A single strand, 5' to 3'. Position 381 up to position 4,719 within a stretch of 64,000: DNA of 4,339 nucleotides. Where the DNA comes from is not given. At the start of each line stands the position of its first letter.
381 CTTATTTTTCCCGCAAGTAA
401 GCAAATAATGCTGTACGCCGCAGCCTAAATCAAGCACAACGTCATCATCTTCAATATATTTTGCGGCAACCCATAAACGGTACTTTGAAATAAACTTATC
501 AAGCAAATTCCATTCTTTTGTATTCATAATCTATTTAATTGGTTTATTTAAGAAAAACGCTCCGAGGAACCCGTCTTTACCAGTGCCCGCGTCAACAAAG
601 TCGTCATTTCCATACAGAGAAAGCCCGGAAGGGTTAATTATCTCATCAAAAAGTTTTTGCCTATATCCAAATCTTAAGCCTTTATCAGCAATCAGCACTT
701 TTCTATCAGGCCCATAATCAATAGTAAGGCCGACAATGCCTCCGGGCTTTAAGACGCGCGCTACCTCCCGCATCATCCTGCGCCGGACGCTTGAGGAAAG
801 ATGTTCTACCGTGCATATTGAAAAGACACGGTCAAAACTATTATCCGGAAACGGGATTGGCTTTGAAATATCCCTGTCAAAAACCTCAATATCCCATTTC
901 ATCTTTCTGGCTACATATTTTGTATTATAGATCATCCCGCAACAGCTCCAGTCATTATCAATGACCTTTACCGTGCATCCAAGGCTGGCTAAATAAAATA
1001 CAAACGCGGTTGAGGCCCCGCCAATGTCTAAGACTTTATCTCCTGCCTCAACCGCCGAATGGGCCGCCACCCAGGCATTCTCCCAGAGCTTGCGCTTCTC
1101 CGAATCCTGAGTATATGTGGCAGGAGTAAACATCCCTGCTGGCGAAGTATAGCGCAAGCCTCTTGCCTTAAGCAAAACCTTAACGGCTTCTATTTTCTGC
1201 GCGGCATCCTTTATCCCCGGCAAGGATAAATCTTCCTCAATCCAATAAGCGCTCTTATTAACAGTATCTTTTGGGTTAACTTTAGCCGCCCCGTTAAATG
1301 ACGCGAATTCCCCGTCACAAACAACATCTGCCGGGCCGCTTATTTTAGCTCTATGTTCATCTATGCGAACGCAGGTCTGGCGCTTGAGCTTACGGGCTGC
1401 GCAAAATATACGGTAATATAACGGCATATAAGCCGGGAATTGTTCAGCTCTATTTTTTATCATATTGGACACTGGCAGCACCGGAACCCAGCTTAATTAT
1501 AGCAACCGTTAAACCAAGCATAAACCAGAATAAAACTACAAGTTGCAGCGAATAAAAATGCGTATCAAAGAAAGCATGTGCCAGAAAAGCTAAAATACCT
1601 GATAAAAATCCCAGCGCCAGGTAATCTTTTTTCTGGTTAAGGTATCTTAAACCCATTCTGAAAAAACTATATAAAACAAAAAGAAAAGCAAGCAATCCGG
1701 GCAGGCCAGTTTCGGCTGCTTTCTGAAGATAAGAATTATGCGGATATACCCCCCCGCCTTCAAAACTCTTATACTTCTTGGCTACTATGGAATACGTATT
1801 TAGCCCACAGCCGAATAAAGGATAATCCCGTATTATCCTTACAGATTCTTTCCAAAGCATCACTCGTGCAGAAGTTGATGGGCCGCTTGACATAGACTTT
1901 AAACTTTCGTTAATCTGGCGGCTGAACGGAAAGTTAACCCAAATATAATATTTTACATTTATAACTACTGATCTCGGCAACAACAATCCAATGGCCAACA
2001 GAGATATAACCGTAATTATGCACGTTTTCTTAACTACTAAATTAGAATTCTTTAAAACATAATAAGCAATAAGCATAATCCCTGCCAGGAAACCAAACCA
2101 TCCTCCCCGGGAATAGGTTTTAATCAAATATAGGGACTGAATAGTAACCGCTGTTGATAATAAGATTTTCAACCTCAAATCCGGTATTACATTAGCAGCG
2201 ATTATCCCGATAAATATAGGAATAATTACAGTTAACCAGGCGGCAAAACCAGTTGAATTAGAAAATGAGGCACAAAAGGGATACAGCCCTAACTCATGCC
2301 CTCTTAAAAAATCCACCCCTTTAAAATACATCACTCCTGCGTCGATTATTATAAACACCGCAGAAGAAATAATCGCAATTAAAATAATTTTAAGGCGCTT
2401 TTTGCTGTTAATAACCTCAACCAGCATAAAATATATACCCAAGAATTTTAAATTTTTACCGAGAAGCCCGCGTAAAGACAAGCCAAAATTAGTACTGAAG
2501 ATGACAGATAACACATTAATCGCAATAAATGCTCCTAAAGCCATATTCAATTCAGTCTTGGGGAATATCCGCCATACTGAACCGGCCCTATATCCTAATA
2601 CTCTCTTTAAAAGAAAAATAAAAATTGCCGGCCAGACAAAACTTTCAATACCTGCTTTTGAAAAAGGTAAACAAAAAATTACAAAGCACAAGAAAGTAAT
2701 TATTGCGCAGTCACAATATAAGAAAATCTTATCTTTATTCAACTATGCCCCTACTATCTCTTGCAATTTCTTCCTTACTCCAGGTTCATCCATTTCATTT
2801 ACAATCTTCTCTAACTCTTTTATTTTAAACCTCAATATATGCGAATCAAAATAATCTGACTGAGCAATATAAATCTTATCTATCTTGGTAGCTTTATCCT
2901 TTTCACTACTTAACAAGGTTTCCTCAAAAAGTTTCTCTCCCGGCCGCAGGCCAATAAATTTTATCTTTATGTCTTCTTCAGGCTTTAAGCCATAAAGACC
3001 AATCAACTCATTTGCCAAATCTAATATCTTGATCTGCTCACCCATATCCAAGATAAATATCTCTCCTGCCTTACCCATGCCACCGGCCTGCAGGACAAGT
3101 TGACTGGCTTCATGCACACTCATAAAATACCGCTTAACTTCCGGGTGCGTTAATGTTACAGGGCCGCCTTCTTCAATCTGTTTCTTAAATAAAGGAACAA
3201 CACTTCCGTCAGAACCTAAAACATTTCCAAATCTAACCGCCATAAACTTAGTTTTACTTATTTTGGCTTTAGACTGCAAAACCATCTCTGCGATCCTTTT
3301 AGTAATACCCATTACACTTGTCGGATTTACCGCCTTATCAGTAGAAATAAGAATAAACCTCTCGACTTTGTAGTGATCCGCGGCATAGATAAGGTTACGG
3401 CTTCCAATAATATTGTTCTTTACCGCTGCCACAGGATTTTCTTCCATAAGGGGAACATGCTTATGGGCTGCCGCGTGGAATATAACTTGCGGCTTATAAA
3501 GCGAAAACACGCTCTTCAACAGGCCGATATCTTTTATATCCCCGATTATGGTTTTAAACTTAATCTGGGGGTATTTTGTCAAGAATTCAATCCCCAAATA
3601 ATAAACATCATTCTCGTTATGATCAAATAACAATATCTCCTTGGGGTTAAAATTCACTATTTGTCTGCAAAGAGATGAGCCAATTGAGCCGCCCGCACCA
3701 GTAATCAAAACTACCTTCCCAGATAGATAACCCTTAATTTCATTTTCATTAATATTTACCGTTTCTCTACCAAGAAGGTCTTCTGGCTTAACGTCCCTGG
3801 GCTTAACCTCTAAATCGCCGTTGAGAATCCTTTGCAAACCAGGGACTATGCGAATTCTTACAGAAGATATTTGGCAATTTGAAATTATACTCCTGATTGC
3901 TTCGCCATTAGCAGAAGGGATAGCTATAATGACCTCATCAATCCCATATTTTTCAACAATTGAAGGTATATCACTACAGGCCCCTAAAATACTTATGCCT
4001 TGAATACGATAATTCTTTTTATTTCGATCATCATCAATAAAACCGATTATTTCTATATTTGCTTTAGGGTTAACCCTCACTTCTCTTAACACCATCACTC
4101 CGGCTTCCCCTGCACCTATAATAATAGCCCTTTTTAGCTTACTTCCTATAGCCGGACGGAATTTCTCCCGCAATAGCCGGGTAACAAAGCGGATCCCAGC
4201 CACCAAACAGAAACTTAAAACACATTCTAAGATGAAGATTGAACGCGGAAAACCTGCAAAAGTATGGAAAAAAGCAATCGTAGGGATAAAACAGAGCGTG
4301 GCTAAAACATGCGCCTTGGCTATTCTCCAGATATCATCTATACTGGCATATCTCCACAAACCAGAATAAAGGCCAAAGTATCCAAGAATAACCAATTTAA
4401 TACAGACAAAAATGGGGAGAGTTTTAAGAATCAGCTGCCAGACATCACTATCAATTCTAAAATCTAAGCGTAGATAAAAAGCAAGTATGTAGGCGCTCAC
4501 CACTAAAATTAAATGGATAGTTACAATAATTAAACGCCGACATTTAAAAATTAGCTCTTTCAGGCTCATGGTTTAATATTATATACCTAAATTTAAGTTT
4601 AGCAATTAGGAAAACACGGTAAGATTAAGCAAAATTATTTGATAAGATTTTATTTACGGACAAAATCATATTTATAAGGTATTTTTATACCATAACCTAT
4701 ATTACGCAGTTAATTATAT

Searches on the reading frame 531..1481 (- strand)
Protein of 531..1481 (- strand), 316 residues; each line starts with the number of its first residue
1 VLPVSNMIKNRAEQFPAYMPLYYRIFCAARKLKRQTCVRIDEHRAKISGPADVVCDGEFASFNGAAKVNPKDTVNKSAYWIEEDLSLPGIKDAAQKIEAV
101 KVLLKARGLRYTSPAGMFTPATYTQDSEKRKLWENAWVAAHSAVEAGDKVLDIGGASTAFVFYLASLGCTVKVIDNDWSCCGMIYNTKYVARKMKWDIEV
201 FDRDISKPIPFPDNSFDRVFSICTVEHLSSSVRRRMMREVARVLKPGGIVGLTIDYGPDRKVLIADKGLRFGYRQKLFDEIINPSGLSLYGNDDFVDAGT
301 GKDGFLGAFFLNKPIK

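Call 28: search_protein_families(library=pfam, proteins=[window:531-1481:-], max_evalue=0.00001)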
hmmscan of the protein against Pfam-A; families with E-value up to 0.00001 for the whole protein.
window:531-1481:- (316 aa): 5 families
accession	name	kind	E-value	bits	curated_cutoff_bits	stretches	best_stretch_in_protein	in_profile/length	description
PF08241.18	Methyltransf_11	-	3.7e-14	53.6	21.2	1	151-250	1-93/95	Methyltransferase domain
PF13649.12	Methyltransf_25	-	2e-13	51.3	27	1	150-248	1-97/97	Methyltransferase domain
PF13847.12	Methyltransf_31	-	1.7e-08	34.7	27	1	146-250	3-107/145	Methyltransferase domain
PF01209.24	Ubie_methyltran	-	2.2e-07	30.9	20.1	1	130-250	32-149/233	ubiE/COQ5 methyltransferase family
PF08242.18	Methyltransf_12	-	4.9e-06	27.6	30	0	151-250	1-98/98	Methyltransferase domain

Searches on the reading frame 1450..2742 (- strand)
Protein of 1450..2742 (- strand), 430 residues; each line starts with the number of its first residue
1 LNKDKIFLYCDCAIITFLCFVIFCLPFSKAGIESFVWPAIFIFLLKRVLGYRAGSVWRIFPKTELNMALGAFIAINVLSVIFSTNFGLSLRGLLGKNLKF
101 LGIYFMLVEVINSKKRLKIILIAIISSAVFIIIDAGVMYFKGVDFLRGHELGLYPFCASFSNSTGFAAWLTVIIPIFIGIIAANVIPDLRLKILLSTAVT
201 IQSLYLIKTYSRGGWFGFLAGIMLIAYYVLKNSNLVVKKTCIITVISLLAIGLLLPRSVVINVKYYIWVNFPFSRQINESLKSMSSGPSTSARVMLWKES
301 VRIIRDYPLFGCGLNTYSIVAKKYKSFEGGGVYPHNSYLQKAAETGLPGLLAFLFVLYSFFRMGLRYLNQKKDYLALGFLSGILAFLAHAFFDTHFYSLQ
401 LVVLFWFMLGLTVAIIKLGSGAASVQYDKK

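Call 28: search_protein_families(library=pfam, proteins=[window:1450-2742:-], max_evalue=0.00001)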
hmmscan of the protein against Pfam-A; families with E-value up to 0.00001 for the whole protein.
window:1450-2742:- (430 aa): 1 family
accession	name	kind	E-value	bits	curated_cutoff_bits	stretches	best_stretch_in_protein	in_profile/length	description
PF04932.20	Wzy_C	-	7e-22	78.3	31.7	1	201-354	5-149/149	O-Antigen ligase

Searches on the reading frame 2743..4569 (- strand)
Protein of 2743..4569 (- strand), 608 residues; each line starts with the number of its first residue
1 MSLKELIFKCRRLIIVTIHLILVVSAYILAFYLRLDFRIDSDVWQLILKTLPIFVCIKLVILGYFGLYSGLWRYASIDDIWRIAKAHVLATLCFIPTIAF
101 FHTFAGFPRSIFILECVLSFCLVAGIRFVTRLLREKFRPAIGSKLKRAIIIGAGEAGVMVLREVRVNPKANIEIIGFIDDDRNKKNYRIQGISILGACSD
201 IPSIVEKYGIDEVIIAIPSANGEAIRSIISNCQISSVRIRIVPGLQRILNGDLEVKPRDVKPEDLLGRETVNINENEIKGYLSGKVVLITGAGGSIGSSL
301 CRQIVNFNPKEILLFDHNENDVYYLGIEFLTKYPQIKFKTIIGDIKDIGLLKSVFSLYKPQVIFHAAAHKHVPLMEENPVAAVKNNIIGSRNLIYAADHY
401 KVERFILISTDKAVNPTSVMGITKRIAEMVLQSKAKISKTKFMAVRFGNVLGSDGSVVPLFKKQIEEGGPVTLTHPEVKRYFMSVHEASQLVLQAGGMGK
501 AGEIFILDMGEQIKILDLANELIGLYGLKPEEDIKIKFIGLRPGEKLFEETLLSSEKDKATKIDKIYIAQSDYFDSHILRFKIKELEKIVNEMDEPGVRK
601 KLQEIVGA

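Call 28: search_protein_families(library=pfam, proteins=[window:2743-4569:-], max_evalue=0.00001)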
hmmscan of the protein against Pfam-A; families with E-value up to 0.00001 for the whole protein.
window:2743-4569:- (608 aa): 7 families
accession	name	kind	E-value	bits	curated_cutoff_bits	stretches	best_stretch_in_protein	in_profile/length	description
PF02719.21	Polysacc_synt_2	-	1.7e-119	398.8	20.2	1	287-570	1-292/293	Polysaccharide biosynthesis protein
PF13727.12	CoA_binding_3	-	6.6e-23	82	25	1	65-243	3-175/175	CoA-binding domain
PF01370.27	Epimerase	-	2.8e-22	79.7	20.9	1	287-504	1-236/240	NAD dependent epimerase/dehydratase family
PF16363.11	GDP_Man_Dehyd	-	1.6e-16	61.1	27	1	288-411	1-130/332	GDP-mannose 4,6 dehydratase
PF04321.23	RmlD_sub_bind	-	3.6e-10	39.8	27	1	287-453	3-154/287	RmlD substrate binding domain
PF01073.25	3Beta_HSD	-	1.2e-09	38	22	1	288-418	1-124/280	3-beta hydroxysteroid dehydrogenase/isomerase family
PF07993.18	NAD_binding_4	-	7.6e-06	25.7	20.1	0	289-417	1-143/258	Male sterility protein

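Call 30: search_protein_families(library=ncbifam, proteins=[window:2743-4569:-], max_evalue=1e-20)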
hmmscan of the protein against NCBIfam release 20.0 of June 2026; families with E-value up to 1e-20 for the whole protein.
window:2743-4569:- (608 aa): 4 families
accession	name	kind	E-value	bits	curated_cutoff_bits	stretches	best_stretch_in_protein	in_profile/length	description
TIGR03589.1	PseB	equivalog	7.3e-55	186.2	407.75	1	282-571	2-281/324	UDP-N-acetylglucosamine 4,6-dehydratase (inverting)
TIGR04130.1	FnlA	equivalog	7.2e-50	169.8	730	1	283-573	3-286/337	UDP-N-acetylglucosamine 4,6-dehydratase/5-epimerase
TIGR03023.1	WcaJ_sugtrans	equivalog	1.9e-29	103.2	410.75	1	19-249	3-233/453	undecaprenyl-phosphate glucose phosphotransferase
TIGR03025.1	EPS_sugtrans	subfamily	4.1e-29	102.1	295.55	1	20-256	4-235/445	exopolysaccharide biosynthesis polyprenyl glycosylphosphotransferase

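Call 83: find_encoding_contigs(protein=window:2743-4569:-, flank=10000, max_places=1)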
Protein window:2743-4569:- (608 aa): no gene with exactly this product is on record in the collection.
